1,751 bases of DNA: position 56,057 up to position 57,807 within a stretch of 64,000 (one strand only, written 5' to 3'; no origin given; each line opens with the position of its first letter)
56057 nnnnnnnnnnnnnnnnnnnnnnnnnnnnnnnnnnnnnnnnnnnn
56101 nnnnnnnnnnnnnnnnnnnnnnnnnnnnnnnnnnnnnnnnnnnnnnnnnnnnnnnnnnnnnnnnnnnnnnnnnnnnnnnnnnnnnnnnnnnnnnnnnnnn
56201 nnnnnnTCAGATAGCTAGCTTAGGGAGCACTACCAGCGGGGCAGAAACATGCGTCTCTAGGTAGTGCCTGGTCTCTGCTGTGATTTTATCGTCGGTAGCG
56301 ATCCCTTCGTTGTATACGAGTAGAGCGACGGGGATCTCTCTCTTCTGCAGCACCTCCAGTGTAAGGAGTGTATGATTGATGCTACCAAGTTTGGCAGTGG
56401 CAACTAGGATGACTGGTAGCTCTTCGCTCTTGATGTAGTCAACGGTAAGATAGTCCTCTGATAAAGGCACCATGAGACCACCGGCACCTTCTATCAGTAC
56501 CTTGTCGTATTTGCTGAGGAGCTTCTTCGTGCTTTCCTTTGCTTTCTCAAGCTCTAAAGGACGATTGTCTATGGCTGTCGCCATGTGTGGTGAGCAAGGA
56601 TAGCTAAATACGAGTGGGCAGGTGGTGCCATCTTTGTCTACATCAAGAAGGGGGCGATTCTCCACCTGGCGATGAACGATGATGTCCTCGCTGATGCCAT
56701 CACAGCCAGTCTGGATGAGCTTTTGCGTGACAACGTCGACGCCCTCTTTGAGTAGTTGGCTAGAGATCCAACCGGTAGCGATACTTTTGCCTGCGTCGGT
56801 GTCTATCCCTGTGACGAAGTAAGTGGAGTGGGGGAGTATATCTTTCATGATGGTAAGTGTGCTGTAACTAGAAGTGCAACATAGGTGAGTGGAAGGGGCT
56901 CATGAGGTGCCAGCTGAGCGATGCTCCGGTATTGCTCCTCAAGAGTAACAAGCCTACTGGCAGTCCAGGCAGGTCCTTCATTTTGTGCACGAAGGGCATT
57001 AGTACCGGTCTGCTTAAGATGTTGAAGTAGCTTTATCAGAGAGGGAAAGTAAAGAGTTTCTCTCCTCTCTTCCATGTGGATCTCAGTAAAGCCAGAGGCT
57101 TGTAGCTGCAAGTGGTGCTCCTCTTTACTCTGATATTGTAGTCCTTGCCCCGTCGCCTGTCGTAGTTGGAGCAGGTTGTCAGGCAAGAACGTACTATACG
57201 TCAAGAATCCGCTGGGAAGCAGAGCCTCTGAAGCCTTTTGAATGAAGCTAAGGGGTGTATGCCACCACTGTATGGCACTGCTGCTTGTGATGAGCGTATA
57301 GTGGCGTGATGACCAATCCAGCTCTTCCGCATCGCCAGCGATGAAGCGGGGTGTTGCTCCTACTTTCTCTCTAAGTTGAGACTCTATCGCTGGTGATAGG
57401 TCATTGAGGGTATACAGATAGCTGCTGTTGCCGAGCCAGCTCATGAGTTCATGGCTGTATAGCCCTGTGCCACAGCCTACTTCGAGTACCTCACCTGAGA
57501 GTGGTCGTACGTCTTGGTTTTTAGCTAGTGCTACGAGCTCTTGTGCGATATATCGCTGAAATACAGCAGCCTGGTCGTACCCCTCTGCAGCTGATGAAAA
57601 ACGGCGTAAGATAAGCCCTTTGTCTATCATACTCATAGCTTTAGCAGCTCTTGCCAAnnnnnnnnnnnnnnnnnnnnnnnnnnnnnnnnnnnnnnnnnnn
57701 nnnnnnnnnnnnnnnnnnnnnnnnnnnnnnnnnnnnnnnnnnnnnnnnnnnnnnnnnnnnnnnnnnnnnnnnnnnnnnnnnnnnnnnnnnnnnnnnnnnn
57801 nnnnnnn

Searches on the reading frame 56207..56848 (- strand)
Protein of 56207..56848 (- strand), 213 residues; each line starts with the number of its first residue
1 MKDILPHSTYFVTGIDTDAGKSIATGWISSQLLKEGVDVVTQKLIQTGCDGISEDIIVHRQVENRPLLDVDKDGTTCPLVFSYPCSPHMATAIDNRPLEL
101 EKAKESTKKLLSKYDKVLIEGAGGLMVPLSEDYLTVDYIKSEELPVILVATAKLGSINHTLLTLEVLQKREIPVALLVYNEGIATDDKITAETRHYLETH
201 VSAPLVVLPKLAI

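Call 52: search_protein_families(library=pfam, proteins=[window:56207-56848:-], max_evalue=0.00001)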
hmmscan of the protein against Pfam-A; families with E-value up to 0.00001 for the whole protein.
window:56207-56848:- (213 aa): 1 family
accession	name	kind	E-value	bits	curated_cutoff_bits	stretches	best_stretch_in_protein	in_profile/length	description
PF13500.12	AAA_26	-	1.7e-32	113.4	27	1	9-201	2-180/198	AAA domain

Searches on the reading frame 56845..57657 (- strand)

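Call 52: search_protein_families(library=pfam, proteins=[window:56845-57657:-], max_evalue=0.00001)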
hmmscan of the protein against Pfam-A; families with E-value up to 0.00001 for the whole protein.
window:56845-57657:- (270 aa): 4 families
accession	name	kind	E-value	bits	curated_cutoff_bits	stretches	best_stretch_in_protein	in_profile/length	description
PF13649.12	Methyltransf_25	-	2.1e-11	44.8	27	1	57-150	1-97/97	Methyltransferase domain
PF08241.18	Methyltransf_11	-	8.7e-11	42.8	21.2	1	58-152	1-93/95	Methyltransferase domain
PF13489.12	Methyltransf_23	-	2.9e-10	40.6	27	1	35-190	7-159/164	Methyltransferase domain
PF08242.18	Methyltransf_12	-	9.8e-08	33.1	30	1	58-152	1-98/98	Methyltransferase domain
